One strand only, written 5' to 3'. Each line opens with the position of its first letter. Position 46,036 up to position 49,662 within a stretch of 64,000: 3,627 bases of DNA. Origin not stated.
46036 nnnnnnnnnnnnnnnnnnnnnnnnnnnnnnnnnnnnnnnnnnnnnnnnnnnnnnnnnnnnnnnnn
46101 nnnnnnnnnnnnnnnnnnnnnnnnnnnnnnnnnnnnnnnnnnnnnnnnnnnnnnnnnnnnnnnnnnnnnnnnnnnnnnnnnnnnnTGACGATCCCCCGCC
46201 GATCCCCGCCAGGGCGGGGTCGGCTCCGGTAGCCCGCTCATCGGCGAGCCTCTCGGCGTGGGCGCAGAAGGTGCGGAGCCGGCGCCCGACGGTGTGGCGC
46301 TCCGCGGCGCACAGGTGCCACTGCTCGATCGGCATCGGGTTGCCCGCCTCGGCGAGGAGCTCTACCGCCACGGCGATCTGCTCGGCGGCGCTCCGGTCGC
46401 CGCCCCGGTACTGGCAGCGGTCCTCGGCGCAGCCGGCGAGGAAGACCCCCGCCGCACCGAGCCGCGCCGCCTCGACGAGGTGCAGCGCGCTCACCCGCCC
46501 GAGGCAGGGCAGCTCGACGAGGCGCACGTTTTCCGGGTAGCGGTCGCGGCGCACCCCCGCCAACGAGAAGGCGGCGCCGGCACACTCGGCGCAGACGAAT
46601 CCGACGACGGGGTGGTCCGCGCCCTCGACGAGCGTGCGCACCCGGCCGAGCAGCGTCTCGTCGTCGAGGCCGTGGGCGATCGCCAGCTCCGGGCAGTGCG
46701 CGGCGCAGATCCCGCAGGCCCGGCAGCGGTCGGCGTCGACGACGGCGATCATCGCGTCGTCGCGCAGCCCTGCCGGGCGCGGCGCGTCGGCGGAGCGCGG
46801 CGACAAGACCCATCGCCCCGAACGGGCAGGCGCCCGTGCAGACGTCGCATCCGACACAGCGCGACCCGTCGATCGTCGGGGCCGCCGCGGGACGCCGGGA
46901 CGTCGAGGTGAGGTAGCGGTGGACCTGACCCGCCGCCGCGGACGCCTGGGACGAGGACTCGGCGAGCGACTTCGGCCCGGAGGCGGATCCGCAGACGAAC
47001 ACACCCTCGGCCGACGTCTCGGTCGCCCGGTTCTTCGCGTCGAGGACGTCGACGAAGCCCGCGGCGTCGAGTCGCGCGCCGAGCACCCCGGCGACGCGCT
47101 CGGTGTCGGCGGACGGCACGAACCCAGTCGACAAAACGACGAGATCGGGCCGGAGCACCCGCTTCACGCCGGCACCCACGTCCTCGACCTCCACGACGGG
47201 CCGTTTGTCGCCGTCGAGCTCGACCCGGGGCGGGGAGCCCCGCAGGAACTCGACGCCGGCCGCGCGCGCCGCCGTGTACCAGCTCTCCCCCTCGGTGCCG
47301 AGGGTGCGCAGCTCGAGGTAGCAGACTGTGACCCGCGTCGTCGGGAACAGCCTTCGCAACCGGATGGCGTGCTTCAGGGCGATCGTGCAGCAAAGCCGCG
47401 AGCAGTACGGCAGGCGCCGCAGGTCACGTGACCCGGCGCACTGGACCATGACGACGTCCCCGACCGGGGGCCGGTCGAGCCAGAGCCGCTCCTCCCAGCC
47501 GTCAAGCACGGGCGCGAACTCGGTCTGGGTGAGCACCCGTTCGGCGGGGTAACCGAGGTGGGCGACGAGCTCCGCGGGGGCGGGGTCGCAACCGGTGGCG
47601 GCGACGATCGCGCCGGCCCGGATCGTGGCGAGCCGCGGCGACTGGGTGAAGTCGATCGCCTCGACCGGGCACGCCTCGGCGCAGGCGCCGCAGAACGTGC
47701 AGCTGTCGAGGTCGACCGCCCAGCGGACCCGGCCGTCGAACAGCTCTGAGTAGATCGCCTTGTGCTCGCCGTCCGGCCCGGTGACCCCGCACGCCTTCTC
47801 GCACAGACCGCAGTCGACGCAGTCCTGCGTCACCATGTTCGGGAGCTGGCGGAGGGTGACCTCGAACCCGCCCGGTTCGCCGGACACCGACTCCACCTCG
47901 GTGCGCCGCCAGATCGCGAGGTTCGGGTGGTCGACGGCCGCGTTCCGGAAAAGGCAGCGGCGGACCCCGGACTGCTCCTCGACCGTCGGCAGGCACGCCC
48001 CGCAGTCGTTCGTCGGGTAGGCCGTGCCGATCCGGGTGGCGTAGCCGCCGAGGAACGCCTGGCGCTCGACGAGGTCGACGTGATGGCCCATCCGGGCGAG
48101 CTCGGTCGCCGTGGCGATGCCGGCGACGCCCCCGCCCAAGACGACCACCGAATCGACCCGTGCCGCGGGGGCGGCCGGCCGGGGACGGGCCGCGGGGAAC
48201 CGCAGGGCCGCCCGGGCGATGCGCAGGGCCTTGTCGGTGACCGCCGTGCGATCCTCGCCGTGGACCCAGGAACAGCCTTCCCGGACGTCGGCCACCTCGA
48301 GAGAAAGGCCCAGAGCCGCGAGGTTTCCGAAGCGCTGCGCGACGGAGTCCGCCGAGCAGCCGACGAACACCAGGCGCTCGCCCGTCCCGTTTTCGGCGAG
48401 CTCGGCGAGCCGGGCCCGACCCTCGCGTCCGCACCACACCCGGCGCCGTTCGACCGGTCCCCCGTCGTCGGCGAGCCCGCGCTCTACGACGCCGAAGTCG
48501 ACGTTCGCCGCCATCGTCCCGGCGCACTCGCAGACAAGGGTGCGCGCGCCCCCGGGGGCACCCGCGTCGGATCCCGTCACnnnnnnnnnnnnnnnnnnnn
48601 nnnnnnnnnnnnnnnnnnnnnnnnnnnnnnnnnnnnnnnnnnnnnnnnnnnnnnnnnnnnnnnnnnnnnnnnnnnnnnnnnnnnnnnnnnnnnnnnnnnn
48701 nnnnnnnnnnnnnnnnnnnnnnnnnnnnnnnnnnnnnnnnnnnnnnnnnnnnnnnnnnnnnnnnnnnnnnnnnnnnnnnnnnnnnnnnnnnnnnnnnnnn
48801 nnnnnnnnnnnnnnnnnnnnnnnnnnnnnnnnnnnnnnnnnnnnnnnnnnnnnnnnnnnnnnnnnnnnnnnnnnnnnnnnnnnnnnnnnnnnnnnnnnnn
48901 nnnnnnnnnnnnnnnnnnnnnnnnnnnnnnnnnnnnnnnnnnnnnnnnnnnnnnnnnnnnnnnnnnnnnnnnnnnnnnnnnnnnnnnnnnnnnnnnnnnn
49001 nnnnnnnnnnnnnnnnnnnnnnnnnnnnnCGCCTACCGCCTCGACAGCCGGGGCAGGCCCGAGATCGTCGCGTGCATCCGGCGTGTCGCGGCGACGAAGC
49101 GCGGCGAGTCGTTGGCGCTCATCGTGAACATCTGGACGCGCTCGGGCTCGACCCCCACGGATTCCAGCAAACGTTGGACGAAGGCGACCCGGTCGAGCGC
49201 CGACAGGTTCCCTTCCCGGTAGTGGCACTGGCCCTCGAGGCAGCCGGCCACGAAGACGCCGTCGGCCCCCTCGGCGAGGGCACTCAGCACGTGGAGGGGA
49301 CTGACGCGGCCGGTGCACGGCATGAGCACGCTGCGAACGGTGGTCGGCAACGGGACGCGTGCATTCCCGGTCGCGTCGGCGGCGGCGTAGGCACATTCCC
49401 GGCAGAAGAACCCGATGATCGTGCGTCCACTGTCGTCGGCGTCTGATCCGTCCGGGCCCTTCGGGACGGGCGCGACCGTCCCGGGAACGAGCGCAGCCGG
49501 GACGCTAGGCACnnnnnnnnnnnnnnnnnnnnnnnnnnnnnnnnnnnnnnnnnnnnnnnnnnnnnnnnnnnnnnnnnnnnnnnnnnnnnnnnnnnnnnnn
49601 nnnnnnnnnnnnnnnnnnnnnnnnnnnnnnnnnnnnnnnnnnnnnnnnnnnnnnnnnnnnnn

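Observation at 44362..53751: Seven-gene duplicated HdrA/HdrB/HdrC/MvhD operon with no visible hydrogenase, Fdh, Qmo/Dsr or lipoate partner, next to cydABDC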

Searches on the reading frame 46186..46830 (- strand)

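Call 6: search_protein_families(library=pfam, proteins=[window:46186-46830:-], max_evalue=0.01)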
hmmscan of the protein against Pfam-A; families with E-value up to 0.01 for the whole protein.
window:46186-46830:- (215 aa): 8 families
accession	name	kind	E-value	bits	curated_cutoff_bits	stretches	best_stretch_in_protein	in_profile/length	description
PF02662.21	FlpD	-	8.3e-24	84.4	22.3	1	75-192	1-119/123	Methyl-viologen-reducing hydrogenase, delta subunit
PF00037.32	Fer4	-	1.2e-05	25.3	21.1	1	30-51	2-23/24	4Fe-4S binding domain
PF12837.12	Fer4_6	-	6.4e-05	23.2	25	1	28-51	1-24/24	4Fe-4S binding domain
PF12797.12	Fer4_2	-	0.00036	20.8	24.5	1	30-48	4-22/22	4Fe-4S binding domain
PF13237.11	Fer4_10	-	0.0013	19.1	25.5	1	30-60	3-22/53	4Fe-4S dicluster domain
PF12838.12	Fer4_7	-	0.0023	18.8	27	1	26-48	28-50/52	4Fe-4S dicluster domain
PF13534.11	Fer4_17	-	0.0034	18.3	22.2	1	35-83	1-49/61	4Fe-4S dicluster domain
PF14697.11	Fer4_21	-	0.0099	16.4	35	1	26-47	32-52/59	4Fe-4S dicluster domain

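Call 7: search_protein_families(library=ncbifam, proteins=[window:46186-46830:-], max_evalue=0.001)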
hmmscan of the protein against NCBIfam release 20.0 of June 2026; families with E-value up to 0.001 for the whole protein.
window:46186-46830:- (215 aa): 11 families
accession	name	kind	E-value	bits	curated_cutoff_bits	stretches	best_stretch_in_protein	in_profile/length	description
NF040770.1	hetero_SS_HdrA2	exception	4.7e-28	97.8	1100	1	28-197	600-773/777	CoB-CoM heterodisulfide reductase HdrA2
NF045873.1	F420_non_VhuD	exception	5.4e-18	65.4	215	1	75-179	4-109/132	F420-non-reducing hydrogenase iron-sulfur subunit VhuD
NF041891.1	hdrA_Methbact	equivalog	8.9e-10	37.4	1300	1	30-137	597-707/762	ferredoxin:CoB-CoM heterodisulfide reductase subunit HdrA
NF041778.1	hetero_SS_HdrA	equivalog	2e-07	29.2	1400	1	29-131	611-712/771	ferredoxin:CoB-CoM heterodisulfide reductase subunit HdrA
NF007205.0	PRK09626.1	equivalog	3.3e-06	27.1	93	1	29-84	12-63/105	2-oxoglutarate-acceptor oxidoreductase subunit OorD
NF004542.0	PRK05888.2-3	equivalog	1.1e-05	25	248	1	31-58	119-146/203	NADH-quinone oxidoreductase subunit NuoI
NF007203.0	PRK09624.1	equivalog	1.4e-05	25.3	171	1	16-52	63-99/105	pyuvate ferredoxin oxidoreductase subunit delta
NF007202.0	PRK09623.1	equivalog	4.4e-05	23.7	166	1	18-52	65-99/105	3-methyl-2-oxobutanoate dehydrogenase subunit delta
NF040684.1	PorD_Arch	equivalog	5.4e-05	23.2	120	1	22-52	50-80/85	pyruvate synthase subunit PorD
TIGR02179.1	PorD_KorD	subfamily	0.00013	22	60.05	1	29-52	50-73/78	2-oxoacid:acceptor oxidoreductase, delta subunit, pyruvate/2-ketoisovalerate family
TIGR02700.1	flavo_MJ0208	hypoth_equivalog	0.00023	20.5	251.35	1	17-60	161-203/234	dihydromethanopterin reductase (acceptor)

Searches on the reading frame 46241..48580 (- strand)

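Call 6: search_protein_families(library=pfam, proteins=[window:46241-48580:-], max_evalue=0.01)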
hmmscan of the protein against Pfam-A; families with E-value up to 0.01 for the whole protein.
window:46241-48580:- (780 aa): 22 families
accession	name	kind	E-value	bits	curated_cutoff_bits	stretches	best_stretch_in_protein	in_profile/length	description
PF00037.32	Fer4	-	2.5e-13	49.7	21.1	2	289-310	3-24/24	4Fe-4S binding domain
PF12838.12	Fer4_7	-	9.9e-13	48.8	27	2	254-308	2-52/52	4Fe-4S dicluster domain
PF07992.20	Pyr_redox_2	-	4e-12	46.6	26.1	2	143-175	143-175/291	Pyridine nucleotide-disulphide oxidoreductase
PF13237.11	Fer4_10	-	3.6e-11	43.3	25.5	2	251-305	6-53/53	4Fe-4S dicluster domain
PF14697.11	Fer4_21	-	9.7e-11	42.1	35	1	252-310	6-58/59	4Fe-4S dicluster domain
PF13187.11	Fer4_9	-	8.6e-10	38.9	27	1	253-309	1-52/52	4Fe-4S dicluster domain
PF12831.13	FAD_oxidored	-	2.6e-09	37.3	27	1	145-188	2-45/416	FAD dependent oxidoreductase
PF13183.11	Fer4_8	-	2.9e-09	37.8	27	1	252-307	3-67/68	4Fe-4S dicluster domain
PF12837.12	Fer4_6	-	1.7e-08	34.4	25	2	568-589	2-23/24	4Fe-4S binding domain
PF13484.11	Fer4_16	-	9.5e-08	33.2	30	0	294-312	2-20/66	4Fe-4S double cluster binding domain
PF13450.12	NAD_binding_8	-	1.5e-07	32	21.9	1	147-184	1-38/68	NAD(P)-binding Rossmann-like domain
PF13534.11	Fer4_17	-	1.9e-07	32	22.2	0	193-264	5-56/61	4Fe-4S dicluster domain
PF12797.12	Fer4_2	-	1.9e-06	27.9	24.5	1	567-587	2-22/22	4Fe-4S binding domain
PF01266.30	DAO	-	7.3e-06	26.2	27.9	1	145-179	2-36/353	FAD dependent oxidoreductase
PF00070.33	Pyr_redox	-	0.00019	22.3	22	1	144-176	1-33/82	Pyridine nucleotide-disulphide oxidoreductase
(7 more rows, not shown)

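Call 7: search_protein_families(library=ncbifam, proteins=[window:46241-48580:-], max_evalue=0.001)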
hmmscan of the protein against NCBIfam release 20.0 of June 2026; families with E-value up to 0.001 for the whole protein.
window:46241-48580:- (780 aa): 86 families (the best 25 are shown)
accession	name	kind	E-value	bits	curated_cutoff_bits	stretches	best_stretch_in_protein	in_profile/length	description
NF040770.1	hetero_SS_HdrA2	exception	1.4e-98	331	1100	1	15-592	5-596/777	CoB-CoM heterodisulfide reductase HdrA2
NF041778.1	hetero_SS_HdrA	equivalog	5.8e-97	325.3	1400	1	14-592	10-605/771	ferredoxin:CoB-CoM heterodisulfide reductase subunit HdrA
NF041891.1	hdrA_Methbact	equivalog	3.4e-85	286.8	1300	1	15-590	6-589/762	ferredoxin:CoB-CoM heterodisulfide reductase subunit HdrA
TIGR01971.1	NuoI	subfamily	4.3e-16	58.6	113.05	1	250-319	40-108/121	NADH-quinone oxidoreductase, chain I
NF009410.0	PRK12771.1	subfamily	3.7e-13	48.9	516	1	143-180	139-176/566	NAD(P)-binding protein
NF009053.0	PRK12387.1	subfamily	1.1e-12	48.1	204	1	240-323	26-104/180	formate hydrogenlyase complex iron-sulfur subunit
NF042909.1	FMH_DH_FwdF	exception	2.2e-12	46.7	375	1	251-312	14-75/336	tungsten-dependent formylmethanofuran dehydrogenase subunit FwdF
NF006076.0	PRK08222.1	equivalog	1.8e-10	40.9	270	1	243-319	29-100/181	hydrogenase 4 subunit H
NF004536.0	PRK05888.1-1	equivalog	2.2e-10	40.1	212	1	252-321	58-126/180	NADH-quinone oxidoreductase subunit NuoI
NF040612.1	F420_dehyd_FpoI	exception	4e-10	39.6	180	1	244-313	34-103/135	F420H2 dehydrogenase subunit FpoI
NF006183.0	PRK08318.1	equivalog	4e-10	39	335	1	243-313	333-399/422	NAD-dependent dihydropyrimidine dehydrogenase subunit PreA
NF038196.1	ferrodoxin_EFR1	subfamily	8.8e-10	39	75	1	249-313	181-233/242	EFR1 family ferrodoxin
TIGR01317.1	GOGAT_sm_gam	subfamily_domain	1.7e-09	37.1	447.7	1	134-180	134-181/485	glutamate synthase small subunit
NF004537.0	PRK05888.1-3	equivalog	2.8e-09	36.8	163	1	252-319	68-140/204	NADH-quinone oxidoreductase subunit NuoI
TIGR02179.1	PorD_KorD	subfamily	3.2e-09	36.8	60.05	1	247-312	20-75/78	2-oxoacid:acceptor oxidoreductase, delta subunit, pyruvate/2-ketoisovalerate family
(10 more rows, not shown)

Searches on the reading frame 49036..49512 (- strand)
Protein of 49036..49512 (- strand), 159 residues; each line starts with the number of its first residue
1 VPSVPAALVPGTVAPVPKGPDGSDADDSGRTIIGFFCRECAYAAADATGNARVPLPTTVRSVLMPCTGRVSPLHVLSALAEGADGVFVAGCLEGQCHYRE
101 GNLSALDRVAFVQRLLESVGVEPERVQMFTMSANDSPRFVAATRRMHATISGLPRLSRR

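Call 6: search_protein_families(library=pfam, proteins=[window:49036-49512:-], max_evalue=0.01)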
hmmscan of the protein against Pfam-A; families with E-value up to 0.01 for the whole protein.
window:49036-49512:- (159 aa): 1 family
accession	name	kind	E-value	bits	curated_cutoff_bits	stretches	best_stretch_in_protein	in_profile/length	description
PF02662.21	FlpD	-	1.6e-41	141.6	22.3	1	32-153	1-122/123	Methyl-viologen-reducing hydrogenase, delta subunit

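Call 7: search_protein_families(library=ncbifam, proteins=[window:49036-49512:-], max_evalue=0.001)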
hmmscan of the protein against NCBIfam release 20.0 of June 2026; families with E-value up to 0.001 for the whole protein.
window:49036-49512:- (159 aa): 3 families
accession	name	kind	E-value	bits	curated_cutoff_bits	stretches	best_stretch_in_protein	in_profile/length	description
NF045873.1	F420_non_VhuD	exception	2.4e-34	118.2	215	1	31-151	3-123/132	F420-non-reducing hydrogenase iron-sulfur subunit VhuD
NF040770.1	hetero_SS_HdrA2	exception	1e-32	113.1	1100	1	28-152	646-770/777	CoB-CoM heterodisulfide reductase HdrA2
NF041891.1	hdrA_Methbact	equivalog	1.2e-10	40.3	1300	1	28-131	642-739/762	ferredoxin:CoB-CoM heterodisulfide reductase subunit HdrA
